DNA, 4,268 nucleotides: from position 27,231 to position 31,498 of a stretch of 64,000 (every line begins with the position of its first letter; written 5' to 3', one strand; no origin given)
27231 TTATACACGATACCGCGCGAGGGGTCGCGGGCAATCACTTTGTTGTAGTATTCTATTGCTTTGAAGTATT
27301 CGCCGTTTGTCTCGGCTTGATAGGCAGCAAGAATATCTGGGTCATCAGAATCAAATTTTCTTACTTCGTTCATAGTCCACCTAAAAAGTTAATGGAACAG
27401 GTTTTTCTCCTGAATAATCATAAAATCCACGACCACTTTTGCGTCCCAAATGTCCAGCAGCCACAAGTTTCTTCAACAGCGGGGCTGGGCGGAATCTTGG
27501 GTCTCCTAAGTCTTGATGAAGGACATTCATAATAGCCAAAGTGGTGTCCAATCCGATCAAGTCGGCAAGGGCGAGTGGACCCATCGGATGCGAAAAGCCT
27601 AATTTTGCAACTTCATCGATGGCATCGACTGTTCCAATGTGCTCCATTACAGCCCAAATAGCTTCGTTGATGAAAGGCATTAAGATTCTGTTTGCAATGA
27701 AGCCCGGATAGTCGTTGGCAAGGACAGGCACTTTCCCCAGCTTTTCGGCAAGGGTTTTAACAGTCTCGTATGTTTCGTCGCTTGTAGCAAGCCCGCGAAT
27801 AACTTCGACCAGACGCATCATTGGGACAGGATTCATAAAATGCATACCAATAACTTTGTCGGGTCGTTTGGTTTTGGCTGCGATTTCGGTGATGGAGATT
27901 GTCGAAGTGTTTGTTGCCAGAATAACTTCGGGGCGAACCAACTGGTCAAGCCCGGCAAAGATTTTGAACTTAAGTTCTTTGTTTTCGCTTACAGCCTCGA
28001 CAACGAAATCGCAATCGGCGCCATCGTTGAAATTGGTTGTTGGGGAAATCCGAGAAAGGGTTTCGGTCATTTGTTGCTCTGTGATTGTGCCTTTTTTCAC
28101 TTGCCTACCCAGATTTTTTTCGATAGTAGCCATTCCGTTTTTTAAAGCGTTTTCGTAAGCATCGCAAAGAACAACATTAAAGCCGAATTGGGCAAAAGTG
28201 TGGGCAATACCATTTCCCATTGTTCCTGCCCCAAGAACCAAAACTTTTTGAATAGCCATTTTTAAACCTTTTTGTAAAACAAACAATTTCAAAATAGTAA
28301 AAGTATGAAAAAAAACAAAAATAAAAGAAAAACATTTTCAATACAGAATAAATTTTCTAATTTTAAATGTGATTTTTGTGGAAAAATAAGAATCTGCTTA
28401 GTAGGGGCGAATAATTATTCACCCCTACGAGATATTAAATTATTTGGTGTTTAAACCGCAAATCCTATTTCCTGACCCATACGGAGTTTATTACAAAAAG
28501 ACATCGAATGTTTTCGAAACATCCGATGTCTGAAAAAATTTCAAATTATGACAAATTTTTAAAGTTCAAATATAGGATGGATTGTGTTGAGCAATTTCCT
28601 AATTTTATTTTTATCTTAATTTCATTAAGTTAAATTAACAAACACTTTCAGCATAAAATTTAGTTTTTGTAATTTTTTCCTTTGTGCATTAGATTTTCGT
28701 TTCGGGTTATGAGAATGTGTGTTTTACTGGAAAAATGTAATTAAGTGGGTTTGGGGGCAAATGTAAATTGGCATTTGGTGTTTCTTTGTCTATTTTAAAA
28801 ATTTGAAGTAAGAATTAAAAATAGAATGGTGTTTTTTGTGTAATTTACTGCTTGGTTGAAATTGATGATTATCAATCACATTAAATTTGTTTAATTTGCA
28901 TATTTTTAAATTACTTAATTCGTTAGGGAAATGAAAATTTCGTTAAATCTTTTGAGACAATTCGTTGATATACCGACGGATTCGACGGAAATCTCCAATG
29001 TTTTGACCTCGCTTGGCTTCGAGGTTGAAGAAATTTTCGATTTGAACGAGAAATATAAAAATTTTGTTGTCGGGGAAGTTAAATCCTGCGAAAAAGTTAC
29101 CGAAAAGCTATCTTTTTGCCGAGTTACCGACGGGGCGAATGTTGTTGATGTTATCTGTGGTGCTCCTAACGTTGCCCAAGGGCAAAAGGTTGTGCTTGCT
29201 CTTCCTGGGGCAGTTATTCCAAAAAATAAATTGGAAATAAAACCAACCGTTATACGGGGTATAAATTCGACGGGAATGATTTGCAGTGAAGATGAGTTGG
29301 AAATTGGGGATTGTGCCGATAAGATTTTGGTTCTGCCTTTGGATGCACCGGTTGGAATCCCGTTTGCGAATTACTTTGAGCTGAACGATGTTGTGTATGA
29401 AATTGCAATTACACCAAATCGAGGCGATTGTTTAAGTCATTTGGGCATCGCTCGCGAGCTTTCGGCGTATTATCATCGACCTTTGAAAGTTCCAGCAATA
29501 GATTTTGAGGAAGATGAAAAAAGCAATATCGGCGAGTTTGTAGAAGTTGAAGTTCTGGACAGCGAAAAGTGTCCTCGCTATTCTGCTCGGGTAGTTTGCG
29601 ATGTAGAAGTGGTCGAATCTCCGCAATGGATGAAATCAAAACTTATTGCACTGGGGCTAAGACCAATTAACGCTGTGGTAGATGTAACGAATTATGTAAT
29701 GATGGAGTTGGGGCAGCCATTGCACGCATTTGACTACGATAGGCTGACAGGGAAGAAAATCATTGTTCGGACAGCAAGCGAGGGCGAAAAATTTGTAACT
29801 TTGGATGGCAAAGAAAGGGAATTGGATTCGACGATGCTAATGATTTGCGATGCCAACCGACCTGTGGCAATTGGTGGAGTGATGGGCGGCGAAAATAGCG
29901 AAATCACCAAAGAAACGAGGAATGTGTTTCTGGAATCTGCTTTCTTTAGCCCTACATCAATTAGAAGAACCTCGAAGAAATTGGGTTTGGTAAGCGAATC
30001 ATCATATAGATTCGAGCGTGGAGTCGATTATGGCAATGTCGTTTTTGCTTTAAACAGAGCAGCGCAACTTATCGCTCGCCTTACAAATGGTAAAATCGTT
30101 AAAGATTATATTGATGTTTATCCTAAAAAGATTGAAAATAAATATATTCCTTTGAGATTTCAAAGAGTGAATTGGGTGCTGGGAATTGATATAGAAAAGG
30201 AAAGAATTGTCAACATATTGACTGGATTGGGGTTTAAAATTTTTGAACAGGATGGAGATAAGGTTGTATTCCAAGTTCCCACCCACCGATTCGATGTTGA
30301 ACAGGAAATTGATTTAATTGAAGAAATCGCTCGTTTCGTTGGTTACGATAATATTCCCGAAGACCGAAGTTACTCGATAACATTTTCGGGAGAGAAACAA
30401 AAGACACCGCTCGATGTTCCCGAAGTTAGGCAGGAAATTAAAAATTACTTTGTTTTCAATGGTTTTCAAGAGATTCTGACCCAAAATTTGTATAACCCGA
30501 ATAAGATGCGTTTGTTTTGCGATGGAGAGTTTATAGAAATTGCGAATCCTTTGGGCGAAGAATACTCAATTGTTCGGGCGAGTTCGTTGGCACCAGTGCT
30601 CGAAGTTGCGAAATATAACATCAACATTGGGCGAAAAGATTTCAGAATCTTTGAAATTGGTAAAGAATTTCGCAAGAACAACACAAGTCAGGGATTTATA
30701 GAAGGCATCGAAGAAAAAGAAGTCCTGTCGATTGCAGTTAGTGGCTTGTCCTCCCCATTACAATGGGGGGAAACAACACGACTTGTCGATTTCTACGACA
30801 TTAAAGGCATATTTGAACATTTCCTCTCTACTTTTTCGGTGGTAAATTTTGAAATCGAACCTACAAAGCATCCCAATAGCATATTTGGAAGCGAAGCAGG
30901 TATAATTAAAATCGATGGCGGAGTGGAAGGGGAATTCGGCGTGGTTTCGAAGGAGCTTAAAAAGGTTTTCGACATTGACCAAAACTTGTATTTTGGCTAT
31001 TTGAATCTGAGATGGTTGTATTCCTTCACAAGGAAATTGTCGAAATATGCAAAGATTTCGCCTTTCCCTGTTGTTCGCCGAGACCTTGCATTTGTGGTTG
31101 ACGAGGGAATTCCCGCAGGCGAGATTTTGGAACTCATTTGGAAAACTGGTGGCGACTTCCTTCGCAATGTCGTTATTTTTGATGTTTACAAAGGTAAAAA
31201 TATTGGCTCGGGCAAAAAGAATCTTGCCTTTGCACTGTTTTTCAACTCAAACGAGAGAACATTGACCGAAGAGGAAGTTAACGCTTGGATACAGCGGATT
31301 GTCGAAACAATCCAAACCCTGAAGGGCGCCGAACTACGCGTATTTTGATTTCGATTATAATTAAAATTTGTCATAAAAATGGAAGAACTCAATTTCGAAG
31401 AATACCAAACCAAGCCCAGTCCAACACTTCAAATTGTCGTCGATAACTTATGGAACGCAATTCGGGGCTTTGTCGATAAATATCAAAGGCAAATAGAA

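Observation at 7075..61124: Family of 33-bp perfect palindromes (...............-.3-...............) dispersed in intergenic DNA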

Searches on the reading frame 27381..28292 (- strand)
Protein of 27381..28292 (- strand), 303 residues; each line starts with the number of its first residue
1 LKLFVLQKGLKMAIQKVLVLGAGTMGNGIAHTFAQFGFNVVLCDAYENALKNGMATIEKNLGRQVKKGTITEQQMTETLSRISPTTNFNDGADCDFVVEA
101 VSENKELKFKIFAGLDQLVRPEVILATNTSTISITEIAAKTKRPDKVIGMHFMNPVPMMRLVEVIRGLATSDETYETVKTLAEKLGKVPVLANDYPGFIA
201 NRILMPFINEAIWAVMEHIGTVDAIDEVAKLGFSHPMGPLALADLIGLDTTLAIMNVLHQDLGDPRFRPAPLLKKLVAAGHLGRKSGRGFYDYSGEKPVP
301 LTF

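Call 8: search_protein_families(library=pfam, proteins=[window:27381-28292:-])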
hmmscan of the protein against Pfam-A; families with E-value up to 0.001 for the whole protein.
window:27381-28292:- (303 aa): 4 families
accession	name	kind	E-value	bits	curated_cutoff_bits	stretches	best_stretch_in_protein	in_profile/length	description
PF02737.24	3HCDH_N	-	2e-67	227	22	1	16-194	1-179/180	3-hydroxyacyl-CoA dehydrogenase, NAD binding domain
PF00725.27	3HCDH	-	5.4e-35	120.2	22.1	1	197-293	1-97/97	3-hydroxyacyl-CoA dehydrogenase, C-terminal domain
PF00106.31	adh_short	-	0.00079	19.4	26.6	0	16-71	2-59/195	short chain dehydrogenase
PF02826.25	2-Hacid_dh_C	-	0.00083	19.2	25.1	0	9-51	31-73/178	D-isomer specific 2-hydroxyacid dehydrogenase, NAD binding domain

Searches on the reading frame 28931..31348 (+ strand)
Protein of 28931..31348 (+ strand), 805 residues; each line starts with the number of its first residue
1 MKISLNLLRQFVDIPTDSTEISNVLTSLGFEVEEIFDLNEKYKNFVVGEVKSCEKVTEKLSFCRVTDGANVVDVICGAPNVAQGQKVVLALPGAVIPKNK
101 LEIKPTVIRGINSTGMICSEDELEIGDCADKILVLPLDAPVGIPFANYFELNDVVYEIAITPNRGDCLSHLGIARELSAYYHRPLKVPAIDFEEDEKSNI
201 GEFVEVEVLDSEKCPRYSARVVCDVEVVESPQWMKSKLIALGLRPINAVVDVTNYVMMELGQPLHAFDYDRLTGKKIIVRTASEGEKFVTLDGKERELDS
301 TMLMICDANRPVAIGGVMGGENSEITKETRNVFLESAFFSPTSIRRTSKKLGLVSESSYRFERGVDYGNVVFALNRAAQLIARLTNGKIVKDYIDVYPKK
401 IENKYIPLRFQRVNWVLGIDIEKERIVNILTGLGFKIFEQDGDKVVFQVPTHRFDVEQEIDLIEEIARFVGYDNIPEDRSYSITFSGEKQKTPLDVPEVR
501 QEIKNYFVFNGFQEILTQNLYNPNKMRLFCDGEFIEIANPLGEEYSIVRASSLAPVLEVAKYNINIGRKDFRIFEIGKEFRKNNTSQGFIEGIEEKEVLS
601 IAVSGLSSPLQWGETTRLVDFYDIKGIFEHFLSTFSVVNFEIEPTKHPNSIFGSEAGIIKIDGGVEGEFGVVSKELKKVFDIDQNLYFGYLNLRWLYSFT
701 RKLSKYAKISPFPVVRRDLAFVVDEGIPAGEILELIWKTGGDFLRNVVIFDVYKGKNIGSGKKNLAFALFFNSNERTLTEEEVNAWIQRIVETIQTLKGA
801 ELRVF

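Call 8: search_protein_families(library=pfam, proteins=[window:28931-31348:+])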
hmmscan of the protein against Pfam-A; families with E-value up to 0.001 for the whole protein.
window:28931-31348:+ (805 aa): 5 families
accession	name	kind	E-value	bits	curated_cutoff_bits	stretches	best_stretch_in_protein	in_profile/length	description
PF03483.22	B3_4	-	1.2e-73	246.8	29.3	1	213-385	1-173/174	B3/4 domain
PF17759.6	tRNA_synthFbeta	-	3.6e-38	131.6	22.4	1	498-693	20-214/214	Phenylalanyl tRNA synthetase beta chain CLM domain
PF03147.19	FDX-ACB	-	5.2e-30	104.2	31.1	1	710-803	1-94/94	Ferredoxin-fold anticodon binding domain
PF03484.21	B5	-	1e-24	86.9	28.6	1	406-472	1-67/67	tRNA synthetase B5 domain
PF01588.26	tRNA_bind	-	9.7e-15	54.9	27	1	45-143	1-95/96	Putative tRNA binding domain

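Call 12: find_encoding_contigs(protein=window:28931-31348:+, flank=10000, max_places=6)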
Protein window:28931-31348:+ (805 aa): 16 contigs read that carry it; 6 places shown.
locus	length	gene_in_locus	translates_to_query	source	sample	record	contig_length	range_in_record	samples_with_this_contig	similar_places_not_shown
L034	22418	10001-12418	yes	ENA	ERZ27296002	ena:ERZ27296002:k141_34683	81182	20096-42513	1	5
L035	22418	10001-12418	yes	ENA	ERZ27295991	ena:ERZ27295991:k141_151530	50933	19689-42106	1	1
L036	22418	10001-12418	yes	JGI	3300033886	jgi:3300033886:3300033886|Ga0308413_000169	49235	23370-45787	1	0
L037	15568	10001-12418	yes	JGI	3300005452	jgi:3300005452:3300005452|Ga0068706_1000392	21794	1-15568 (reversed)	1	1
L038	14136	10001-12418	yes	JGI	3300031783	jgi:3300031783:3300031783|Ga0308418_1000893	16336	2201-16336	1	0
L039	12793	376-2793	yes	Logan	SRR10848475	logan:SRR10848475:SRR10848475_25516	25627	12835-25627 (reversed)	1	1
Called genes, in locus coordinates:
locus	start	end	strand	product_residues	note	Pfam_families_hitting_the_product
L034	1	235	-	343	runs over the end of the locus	PF02154:FliM, PF01052:FliMN_C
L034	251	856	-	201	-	PF03748:FliL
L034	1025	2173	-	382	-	PF02771:Acyl-CoA_dh_N, PF02770:Acyl-CoA_dh_M, PF00441:Acyl-CoA_dh_1, PF22924:ACOX_C_alpha1 (faint), PF08028:Acyl-CoA_dh_2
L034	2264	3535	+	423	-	PF13167:GTP-bdg_N, PF16360:GTP-bdg_M, PF03193:RsgA_GTPase (faint), PF00503:G-alpha (faint), PF02421:FeoB_N (weak), PF01926:MMR_HSR1, PF16897:MMR_HSR1_Xtn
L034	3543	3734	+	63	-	-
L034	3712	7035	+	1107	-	PF17757:UvrB_inter, PF02559:CarD_TRCF_RID, PF00270:DEAD, PF04851:ResIII, PF00271:Helicase_C, PF03461:TRCF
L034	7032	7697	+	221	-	PF00814:TsaD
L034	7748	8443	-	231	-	-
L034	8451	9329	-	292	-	PF02737:3HCDH_N, PF00725:3HCDH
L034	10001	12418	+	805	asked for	PF01588:tRNA_bind, PF03483:B3_4, PF03484:B5, PF17759:tRNA_synthFbeta, PF03147:FDX-ACB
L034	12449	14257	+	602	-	-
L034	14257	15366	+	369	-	PF01168:Ala_racemase_N, PF00842:Ala_racemase_C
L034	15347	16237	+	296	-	PF00590:TP_methylase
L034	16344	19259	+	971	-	-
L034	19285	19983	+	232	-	PF00072:Response_reg, PF00486:Trans_reg_C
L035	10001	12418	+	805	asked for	PF01588:tRNA_bind, PF03483:B3_4, PF03484:B5, PF17759:tRNA_synthFbeta, PF03147:FDX-ACB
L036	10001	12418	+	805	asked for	PF01588:tRNA_bind, PF03483:B3_4, PF03484:B5, PF17759:tRNA_synthFbeta, PF03147:FDX-ACB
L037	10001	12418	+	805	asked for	PF01588:tRNA_bind, PF03483:B3_4, PF03484:B5, PF17759:tRNA_synthFbeta, PF03147:FDX-ACB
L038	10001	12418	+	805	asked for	PF01588:tRNA_bind, PF03483:B3_4, PF03484:B5, PF17759:tRNA_synthFbeta, PF03147:FDX-ACB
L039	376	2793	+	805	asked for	PF01588:tRNA_bind, PF03483:B3_4, PF03484:B5, PF17759:tRNA_synthFbeta, PF03147:FDX-ACB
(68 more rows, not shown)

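Call 74: find_homologous_proteins(query=window:28931-31348:+, max_evalue=1e-50)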
Query window:28931-31348:+ (805 aa): 8000 proteins with E <= 1e-50 among 8000 candidates; the best 120 are listed.
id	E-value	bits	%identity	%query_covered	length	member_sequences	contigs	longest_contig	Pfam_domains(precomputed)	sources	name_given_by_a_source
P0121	0.0e+0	1770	98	100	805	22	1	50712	PF03483.23,PF03147.20,PF03484.22,PF17759.7,PF01588.27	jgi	jgi:phenylalanyl-tRNA synthetase beta chain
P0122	0.0e+0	1528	83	100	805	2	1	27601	PF03483.23,PF03147.20,PF03484.22,PF17759.7,PF01588.27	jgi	-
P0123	0.0e+0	1314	70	100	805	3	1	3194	PF03483.23,PF03147.20,PF03484.22,PF17759.7,PF01588.27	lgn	-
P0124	0.0e+0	1305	70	100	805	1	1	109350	PF03483.23,PF03147.20,PF03484.22,PF17759.7,PF01588.27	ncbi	-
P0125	0.0e+0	1207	66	100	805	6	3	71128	PF03483.23,PF03147.20,PF03484.22,PF17759.7,PF01588.27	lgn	-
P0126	0.0e+0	1205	66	100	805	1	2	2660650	PF03483.23,PF03147.20,PF03484.22,PF17759.7,PF01588.27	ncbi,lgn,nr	ncbi:MAG: Phenylalanyl-tRNA synthetase beta chain [Candidatus Kapaibacterium sp.]|nr:MAG: Phenylalan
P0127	0.0e+0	1197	66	100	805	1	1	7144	PF03483.23,PF03147.20,PF03484.22,PF17759.7,PF01588.27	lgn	-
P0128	0.0e+0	1190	65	100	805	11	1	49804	PF03483.23,PF03147.20,PF03484.22,PF17759.7,PF01588.27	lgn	-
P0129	0.0e+0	1189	65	100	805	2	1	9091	PF03483.23,PF03147.20,PF03484.22,PF17759.7,PF01588.27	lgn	-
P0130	0.0e+0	1180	66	100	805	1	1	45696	PF03483.23,PF03147.20,PF03484.22,PF17759.7,PF01588.27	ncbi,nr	ncbi:MAG: phenylalanine--tRNA ligase subunit beta [Ignavibacteria bacterium]|nr:phenylalanine--tRNA 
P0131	0.0e+0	1162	64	100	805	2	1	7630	PF03483.23,PF03147.20,PF03484.22,PF17759.7,PF01588.27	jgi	-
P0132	0.0e+0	1147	64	100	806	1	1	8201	PF03483.23,PF03147.20,PF03484.22,PF17759.7,PF01588.27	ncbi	-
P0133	0.0e+0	1145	62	100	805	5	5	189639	PF03483.23,PF03147.20,PF03484.22,PF17759.7,PF01588.27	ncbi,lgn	ncbi:MAG: phenylalanine--tRNA ligase subunit beta [Candidatus Kapaibacteriota bacterium]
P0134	0.0e+0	1128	63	100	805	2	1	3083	PF03483.23,PF03147.20,PF03484.22,PF17759.7,PF01588.27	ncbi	ncbi:MAG: phenylalanine--tRNA ligase subunit beta [Candidatus Kapaibacteriota bacterium]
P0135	0.0e+0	1120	62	100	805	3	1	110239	PF03483.23,PF03147.20,PF03484.22,PF17759.7,PF01588.27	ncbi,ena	-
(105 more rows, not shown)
